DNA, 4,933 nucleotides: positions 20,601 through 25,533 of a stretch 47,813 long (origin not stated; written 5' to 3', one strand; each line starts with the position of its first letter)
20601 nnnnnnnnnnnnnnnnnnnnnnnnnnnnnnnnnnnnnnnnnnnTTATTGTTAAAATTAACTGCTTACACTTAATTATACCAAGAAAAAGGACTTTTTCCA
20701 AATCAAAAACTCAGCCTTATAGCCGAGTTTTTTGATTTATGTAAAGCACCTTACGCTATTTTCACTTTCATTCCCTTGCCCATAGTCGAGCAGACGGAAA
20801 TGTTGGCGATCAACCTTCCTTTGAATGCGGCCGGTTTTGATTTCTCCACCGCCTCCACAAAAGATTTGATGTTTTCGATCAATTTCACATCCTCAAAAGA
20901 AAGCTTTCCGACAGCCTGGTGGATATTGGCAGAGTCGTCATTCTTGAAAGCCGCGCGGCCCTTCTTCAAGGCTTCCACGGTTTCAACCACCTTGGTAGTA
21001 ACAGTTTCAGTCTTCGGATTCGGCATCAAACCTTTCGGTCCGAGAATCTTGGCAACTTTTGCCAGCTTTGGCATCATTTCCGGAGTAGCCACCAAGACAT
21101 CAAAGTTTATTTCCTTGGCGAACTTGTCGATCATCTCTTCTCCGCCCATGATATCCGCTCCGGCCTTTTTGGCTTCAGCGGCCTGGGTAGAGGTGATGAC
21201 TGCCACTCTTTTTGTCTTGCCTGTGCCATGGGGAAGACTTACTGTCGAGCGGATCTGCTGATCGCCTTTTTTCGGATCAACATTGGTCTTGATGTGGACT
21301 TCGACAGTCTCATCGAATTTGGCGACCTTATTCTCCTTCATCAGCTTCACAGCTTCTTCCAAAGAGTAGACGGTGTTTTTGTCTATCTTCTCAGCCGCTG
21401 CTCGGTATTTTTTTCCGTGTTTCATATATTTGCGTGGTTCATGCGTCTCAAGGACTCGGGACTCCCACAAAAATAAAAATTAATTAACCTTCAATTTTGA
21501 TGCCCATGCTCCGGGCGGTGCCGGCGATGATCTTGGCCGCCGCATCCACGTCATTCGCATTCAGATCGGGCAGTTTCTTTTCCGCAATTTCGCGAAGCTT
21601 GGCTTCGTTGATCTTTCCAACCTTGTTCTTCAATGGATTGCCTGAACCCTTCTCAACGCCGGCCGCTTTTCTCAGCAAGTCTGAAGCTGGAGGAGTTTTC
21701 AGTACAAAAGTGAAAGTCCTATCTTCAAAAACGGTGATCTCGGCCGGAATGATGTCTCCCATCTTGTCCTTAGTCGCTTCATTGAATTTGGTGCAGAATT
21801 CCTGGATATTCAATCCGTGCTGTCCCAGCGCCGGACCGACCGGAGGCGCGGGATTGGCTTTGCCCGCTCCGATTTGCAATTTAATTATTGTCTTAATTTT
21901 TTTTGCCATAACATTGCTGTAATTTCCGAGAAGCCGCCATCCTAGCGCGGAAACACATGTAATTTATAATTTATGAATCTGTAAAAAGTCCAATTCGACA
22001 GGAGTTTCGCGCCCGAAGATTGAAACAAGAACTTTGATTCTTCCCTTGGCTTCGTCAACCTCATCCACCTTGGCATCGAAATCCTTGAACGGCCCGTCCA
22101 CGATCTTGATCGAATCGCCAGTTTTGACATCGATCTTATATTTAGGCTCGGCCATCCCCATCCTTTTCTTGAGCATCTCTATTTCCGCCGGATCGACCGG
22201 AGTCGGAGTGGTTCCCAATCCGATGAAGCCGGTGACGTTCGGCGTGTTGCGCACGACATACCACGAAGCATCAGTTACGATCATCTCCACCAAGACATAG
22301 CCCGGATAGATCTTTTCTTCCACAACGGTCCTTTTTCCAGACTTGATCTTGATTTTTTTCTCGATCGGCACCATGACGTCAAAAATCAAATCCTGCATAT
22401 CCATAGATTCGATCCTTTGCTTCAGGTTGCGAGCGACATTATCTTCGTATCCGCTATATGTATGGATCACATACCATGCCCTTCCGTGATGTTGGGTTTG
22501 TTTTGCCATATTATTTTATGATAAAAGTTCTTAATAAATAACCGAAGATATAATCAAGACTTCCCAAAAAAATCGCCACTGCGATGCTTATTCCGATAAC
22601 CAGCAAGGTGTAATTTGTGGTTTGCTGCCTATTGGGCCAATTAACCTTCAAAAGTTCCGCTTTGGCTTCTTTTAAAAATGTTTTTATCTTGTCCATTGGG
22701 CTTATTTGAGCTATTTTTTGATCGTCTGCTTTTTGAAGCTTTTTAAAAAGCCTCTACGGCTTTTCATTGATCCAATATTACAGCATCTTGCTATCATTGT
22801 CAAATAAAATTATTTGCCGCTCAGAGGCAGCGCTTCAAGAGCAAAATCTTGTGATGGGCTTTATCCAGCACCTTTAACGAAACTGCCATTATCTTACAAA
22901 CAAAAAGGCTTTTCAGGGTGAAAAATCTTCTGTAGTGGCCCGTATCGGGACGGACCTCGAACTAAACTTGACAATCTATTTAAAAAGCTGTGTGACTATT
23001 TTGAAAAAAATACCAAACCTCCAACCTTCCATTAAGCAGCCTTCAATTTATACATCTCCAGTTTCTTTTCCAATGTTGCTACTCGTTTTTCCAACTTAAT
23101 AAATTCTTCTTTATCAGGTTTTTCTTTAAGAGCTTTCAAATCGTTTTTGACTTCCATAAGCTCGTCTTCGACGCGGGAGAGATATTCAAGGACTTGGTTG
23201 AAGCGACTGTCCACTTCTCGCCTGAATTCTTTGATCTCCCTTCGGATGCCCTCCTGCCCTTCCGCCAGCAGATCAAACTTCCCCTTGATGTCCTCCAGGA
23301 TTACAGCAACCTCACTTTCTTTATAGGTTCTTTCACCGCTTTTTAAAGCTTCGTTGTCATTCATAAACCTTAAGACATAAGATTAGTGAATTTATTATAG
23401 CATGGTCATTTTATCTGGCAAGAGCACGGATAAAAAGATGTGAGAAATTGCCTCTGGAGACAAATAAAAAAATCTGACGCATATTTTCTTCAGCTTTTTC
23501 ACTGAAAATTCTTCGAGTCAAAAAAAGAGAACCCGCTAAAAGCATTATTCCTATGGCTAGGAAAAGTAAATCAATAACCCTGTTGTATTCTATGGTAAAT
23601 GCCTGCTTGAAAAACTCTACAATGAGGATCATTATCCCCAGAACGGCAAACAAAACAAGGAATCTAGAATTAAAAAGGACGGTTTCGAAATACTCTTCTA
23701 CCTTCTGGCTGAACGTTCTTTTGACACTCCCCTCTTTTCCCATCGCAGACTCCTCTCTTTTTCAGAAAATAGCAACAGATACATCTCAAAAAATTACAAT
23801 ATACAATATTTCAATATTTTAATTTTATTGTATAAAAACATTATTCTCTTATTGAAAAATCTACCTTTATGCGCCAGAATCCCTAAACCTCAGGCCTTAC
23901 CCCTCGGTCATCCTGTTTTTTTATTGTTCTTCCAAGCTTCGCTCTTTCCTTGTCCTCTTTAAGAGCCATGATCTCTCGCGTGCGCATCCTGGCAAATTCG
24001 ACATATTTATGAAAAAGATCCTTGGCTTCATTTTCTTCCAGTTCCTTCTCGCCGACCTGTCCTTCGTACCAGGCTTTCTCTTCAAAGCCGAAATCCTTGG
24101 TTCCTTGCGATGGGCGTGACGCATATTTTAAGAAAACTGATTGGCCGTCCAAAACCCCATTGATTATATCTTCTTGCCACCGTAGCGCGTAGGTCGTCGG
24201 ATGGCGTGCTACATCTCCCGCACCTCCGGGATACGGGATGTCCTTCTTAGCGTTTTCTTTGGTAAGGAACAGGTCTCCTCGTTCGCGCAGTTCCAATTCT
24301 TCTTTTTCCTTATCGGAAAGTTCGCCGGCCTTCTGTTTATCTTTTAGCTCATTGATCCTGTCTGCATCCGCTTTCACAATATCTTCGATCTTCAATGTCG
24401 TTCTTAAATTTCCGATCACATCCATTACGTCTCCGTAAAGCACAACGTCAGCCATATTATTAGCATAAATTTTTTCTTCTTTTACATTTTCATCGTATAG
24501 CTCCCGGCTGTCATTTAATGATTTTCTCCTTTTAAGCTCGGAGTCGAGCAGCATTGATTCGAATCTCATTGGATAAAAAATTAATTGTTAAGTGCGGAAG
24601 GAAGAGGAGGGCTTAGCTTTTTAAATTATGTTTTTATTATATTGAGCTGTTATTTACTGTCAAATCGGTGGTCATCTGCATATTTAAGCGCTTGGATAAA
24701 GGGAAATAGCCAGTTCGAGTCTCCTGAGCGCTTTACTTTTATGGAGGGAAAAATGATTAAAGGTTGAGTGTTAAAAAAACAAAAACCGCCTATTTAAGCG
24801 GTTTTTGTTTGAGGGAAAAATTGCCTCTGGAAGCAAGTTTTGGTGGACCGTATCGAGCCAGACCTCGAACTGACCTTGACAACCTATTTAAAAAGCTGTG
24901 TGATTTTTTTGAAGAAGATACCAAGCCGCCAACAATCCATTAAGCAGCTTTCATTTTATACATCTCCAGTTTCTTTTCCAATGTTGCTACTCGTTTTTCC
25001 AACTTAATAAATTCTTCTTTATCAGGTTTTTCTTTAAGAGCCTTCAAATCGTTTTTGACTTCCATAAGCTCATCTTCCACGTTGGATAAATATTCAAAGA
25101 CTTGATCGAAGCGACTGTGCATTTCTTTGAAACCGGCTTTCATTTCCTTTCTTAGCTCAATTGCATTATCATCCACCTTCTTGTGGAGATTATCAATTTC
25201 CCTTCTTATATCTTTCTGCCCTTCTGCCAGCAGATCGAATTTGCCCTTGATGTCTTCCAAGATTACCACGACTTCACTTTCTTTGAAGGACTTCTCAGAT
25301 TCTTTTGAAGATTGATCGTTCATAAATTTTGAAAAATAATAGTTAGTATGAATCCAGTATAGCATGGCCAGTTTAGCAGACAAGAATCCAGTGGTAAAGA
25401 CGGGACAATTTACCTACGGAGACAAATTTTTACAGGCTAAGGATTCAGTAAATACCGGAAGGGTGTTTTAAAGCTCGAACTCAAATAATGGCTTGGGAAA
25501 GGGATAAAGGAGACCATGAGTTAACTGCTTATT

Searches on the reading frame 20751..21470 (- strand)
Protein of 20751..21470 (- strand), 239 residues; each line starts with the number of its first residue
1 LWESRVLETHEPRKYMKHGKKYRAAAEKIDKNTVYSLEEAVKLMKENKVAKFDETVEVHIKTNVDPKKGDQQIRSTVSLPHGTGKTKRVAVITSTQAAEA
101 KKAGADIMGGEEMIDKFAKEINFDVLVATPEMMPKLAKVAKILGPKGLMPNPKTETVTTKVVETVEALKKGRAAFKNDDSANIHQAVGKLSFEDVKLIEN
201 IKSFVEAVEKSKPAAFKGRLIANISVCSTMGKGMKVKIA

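Call 54: search_protein_families(library=pfam, proteins=[window:20751-21470:-])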
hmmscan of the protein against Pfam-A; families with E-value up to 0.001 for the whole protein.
window:20751-21470:- (239 aa): 1 family
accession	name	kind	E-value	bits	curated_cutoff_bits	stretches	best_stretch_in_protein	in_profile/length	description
PF00687.26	Ribosomal_L1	-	8.7e-56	189.1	32.2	1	45-231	2-197/198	Ribosomal protein L1p/L10e family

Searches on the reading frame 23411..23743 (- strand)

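Call 55: search_protein_families(library=pfam, proteins=[window:23411-23743:-])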
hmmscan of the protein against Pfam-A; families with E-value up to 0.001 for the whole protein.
window:23411-23743:- (110 aa): 1 family
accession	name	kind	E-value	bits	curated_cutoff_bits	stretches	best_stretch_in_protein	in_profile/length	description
PF02667.20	SCFA_trans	-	0.0001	21.9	27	1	9-79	234-304/453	Short chain fatty acid transporter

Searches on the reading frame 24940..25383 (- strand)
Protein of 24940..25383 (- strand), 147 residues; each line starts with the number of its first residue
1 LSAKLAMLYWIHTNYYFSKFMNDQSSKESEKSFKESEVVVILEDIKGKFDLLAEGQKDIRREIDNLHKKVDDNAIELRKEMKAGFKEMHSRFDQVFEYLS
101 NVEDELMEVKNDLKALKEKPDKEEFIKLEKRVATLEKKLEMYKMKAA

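Call 55: search_protein_families(library=pfam, proteins=[window:24940-25383:-])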
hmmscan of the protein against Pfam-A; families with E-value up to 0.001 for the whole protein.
window:24940-25383:- (147 aa): 1 family
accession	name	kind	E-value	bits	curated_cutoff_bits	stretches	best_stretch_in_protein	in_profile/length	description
PF07889.17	DUF1664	-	0.00091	19.7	34.6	0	57-140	44-118/124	Protein of unknown function (DUF1664)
